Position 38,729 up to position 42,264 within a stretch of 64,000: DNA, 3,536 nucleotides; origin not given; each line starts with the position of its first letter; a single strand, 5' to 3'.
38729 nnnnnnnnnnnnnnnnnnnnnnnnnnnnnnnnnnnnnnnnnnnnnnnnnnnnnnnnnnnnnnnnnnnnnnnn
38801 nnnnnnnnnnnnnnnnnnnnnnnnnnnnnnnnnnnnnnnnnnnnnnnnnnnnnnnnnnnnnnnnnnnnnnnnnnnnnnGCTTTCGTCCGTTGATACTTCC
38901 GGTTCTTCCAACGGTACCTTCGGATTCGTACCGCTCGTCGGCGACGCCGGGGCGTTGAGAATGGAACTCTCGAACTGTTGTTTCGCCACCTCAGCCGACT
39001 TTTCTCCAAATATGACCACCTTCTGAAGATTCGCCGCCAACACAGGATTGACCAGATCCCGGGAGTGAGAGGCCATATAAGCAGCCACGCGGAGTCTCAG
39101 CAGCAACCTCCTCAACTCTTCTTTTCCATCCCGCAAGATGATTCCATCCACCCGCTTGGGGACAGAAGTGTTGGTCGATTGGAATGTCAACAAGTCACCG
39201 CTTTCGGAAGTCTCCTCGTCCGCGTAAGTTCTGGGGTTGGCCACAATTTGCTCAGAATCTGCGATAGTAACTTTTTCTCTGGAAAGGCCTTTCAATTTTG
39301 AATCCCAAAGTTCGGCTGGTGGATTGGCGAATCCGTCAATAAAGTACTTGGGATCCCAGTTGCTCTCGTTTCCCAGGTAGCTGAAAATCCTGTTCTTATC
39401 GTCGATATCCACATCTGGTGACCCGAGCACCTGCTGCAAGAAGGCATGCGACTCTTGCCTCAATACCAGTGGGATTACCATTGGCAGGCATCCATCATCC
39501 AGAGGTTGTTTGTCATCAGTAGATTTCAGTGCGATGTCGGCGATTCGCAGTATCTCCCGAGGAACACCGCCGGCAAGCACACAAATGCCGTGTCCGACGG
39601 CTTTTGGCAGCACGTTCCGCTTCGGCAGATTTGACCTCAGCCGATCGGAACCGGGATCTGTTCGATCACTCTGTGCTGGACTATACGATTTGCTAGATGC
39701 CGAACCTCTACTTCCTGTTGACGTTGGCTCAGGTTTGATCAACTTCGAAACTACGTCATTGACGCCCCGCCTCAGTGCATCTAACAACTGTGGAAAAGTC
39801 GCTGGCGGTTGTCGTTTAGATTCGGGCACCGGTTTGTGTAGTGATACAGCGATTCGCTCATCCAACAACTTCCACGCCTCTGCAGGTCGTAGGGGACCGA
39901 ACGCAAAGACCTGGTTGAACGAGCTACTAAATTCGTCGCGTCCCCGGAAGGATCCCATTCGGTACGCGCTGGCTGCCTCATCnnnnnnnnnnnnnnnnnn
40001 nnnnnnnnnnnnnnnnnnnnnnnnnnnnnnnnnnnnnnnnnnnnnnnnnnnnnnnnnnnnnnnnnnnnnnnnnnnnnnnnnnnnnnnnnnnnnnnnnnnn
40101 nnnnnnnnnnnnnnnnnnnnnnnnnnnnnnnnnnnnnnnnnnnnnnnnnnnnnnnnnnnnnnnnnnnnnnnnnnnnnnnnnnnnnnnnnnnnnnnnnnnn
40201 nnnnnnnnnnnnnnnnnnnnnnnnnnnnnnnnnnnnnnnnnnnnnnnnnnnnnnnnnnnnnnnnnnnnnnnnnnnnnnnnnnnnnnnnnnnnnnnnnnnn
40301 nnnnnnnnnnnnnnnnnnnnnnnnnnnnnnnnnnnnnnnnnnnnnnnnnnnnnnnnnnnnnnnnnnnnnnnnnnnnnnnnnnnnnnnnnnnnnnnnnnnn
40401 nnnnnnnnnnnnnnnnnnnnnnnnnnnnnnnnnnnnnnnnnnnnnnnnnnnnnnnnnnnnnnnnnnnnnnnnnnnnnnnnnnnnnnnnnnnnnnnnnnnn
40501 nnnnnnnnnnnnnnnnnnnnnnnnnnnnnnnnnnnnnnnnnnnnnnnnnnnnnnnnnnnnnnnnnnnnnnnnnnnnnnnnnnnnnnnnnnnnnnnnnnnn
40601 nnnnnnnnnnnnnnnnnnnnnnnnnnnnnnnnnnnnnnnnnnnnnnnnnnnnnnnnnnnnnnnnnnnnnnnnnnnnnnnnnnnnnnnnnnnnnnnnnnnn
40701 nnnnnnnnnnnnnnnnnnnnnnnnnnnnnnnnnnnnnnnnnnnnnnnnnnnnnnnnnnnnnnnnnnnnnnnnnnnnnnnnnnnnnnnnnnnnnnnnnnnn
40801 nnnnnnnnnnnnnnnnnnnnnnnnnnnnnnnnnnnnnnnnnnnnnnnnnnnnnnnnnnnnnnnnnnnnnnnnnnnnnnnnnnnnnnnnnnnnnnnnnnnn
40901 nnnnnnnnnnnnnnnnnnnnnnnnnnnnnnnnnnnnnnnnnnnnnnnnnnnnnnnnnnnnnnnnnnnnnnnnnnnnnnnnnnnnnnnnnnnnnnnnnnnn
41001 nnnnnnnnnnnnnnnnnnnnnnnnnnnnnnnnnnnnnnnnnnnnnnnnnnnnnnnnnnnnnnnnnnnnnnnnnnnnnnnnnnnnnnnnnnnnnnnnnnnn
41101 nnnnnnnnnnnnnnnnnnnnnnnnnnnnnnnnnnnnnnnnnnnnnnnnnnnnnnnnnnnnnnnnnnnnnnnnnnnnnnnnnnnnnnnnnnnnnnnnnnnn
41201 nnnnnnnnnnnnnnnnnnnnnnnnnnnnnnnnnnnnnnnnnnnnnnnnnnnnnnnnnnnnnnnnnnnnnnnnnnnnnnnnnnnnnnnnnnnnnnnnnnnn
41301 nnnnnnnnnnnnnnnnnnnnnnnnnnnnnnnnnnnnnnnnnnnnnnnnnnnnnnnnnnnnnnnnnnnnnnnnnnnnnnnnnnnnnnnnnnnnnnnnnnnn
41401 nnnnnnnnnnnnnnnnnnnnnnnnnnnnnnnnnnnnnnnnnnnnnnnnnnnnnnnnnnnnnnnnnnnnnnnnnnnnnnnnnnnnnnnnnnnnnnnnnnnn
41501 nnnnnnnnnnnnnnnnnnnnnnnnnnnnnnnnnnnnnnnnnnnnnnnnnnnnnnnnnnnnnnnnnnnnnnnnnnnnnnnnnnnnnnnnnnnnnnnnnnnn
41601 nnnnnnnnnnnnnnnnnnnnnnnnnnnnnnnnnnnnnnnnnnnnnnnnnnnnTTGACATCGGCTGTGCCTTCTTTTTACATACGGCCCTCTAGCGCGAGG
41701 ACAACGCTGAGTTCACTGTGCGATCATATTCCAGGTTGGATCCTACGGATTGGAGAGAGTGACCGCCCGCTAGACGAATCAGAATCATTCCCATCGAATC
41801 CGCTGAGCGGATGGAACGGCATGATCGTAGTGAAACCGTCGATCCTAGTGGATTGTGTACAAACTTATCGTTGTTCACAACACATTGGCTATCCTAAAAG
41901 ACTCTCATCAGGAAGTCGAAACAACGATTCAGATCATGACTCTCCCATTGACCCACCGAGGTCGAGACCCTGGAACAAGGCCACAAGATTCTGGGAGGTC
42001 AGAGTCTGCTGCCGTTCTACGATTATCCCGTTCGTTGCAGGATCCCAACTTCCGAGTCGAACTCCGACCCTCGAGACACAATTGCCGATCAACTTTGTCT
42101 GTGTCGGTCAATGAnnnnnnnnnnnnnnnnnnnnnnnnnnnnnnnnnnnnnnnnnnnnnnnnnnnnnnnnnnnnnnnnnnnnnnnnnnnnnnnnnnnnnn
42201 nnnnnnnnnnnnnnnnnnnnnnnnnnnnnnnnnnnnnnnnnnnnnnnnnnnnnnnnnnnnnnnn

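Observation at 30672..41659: tRNA-proximal island with KAP NTPase, HTH-STAND-TPR NTPase and SPFH/flotillin operon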

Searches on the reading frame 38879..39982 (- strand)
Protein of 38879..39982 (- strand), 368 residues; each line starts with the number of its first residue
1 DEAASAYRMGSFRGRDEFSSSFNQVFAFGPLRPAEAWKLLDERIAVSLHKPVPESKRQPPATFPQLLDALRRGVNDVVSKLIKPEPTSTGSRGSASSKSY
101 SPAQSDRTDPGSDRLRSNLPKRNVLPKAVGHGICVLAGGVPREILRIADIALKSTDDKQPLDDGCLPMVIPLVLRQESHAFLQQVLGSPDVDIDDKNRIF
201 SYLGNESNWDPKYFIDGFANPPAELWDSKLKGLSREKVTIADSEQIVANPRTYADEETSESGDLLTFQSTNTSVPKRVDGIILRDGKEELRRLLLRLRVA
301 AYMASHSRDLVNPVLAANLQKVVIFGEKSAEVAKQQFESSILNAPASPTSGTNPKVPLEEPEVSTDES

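Call 75: predict_structure(alignment_id=A9)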
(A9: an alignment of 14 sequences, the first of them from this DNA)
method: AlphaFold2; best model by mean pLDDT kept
length: 368 residues; sequences in the alignment: 14
mean_pLDDT: 72.0   pTM: 0.63
mean pLDDT of the five models: 72.0, 69.9, 68.3, 66.1, 63.2
residues with pLDDT >= 90: 139; 70-90: 70; 50-70: 55; < 50: 104
segments of 3 or more residues with pLDDT < 50: 1-25, 84-109, 237-247, 255-279, 350-357, 366-368
pLDDT, mean of each block of 10 residues (from residue 1): 40 40 57 92 76 63 73 77 52 42 44 52 79 95 89 77 89 94 91 93 95 94 91 57 47 48 42 44 80 97 95 95 95 95 70 48 51
secondary structure, 60 per line:
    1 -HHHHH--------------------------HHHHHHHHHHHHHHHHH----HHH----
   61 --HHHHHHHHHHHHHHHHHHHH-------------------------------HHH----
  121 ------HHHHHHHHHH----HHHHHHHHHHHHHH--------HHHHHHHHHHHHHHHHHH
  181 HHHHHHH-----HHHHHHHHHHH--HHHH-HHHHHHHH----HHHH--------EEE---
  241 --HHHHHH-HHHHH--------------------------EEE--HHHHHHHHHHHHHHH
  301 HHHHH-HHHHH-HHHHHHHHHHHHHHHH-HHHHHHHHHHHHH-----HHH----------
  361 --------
elements in order: H2-6 H33-49 H63-82 H127-136 H141-154 H163-187 H193-203 H206-209 H211-218 H223-226 E235-237 H243-248 H250-254 E281-283 H286-305 H307-311 H313-328 H330-342

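Call 78: fold_search(model_id=the predicted structure, library=pdb)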
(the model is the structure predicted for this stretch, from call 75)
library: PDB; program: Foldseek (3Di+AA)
matches with E <= 10: 56; with E <= 0.001: 0
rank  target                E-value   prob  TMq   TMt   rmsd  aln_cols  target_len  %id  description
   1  7pbl_D                2.1e+00  0.15  0.13  0.15  10.8       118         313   12  RuvAB branch migration motor complexed to the Holliday junction - RuvB AAA+ state s1 [t2 dataset] (released 2022-09-14)
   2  1in6                  2.2e+00  0.14  0.12  0.15  11.0       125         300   17  THERMOTOGA MARITIMA RUVB K64R MUTANT (released 2001-08-08)
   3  1in7                  2.6e+00  0.12  0.12  0.15  10.9       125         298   17  THERMOTOGA MARITIMA RUVB R170A (released 2001-08-08)
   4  8vaq_C                2.9e+00  0.08  0.14  0.14  15.8       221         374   11  Structure of the E. coli clamp loader bound to the beta clamp in a Closed-DNA1 conformation (released 2024-03-27)
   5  6sgx_C                3.0e+00  0.07  0.17  0.15  15.1       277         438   12  Structure of protomer 1 of the ESX-3 core complex (released 2019-10-09)
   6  8d4x_B                3.0e+00  0.05  0.13  0.05  18.4       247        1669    9  Structure of the human UBR5 HECT-type E3 ubiquitin ligase in a dimeric form (released 2023-04-19)
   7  7x5b                  4.0e+00  0.10  0.14  0.16  10.6       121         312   15  Crystal structure of RuvB (released 2023-03-08)
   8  1j7k                  4.0e+00  0.09  0.12  0.15  11.0       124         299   16  THERMOTOGA MARITIMA RUVB P216G MUTANT (released 2001-08-08)
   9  8giy_C                4.0e+00  0.07  0.14  0.15  15.8       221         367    8  E. coli clamp loader with closed clamp (released 2024-03-27)
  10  5iuy_A                4.0e+00  0.04  0.12  0.10  26.8       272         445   12  Structural insights of the outer-membrane channel OprN (released 2016-07-06)
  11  9dx4_C                4.2e+00  0.08  0.14  0.16  10.6       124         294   16  EcRuvB T102R mutant (released 2026-01-21)
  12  3zh9                  4.2e+00  0.04  0.12  0.12  17.0       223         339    9  Bacillus subtilis DNA clamp loader delta protein (YqeN) (released 2013-04-03)
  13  7pbl_A                4.4e+00  0.11  0.13  0.15  11.1       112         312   11  RuvAB branch migration motor complexed to the Holliday junction - RuvB AAA+ state s1 [t2 dataset] (released 2022-09-14)
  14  9dx4_B                4.4e+00  0.10  0.13  0.16  10.6       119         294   13  EcRuvB T102R mutant (released 2026-01-21)
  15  9dx4_D                4.6e+00  0.09  0.13  0.16  10.8       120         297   14  EcRuvB T102R mutant (released 2026-01-21)
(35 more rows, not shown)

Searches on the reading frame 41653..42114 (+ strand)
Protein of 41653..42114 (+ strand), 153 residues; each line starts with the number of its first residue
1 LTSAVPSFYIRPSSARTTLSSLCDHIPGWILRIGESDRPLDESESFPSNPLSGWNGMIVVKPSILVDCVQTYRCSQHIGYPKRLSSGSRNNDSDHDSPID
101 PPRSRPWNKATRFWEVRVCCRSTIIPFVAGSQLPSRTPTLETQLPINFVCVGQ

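Call 10: search_protein_families(library=pfam, proteins=[window:41653-42114:+], max_evalue=0.001)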
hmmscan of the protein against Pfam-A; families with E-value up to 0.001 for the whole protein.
window:41653-42114:+ (153 aa): 0 families

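Call 58: search_protein_families(library=padloc, proteins=[window:41653-42114:+], max_evalue=0.01)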
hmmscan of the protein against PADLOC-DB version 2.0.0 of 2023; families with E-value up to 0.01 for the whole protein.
window:41653-42114:+ (153 aa): 0 families

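Call 89: search_protein_families(library=pfam, proteins=[window:41653-42114:+], max_evalue=1)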
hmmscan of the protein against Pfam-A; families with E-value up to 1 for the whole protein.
window:41653-42114:+ (153 aa): 0 families
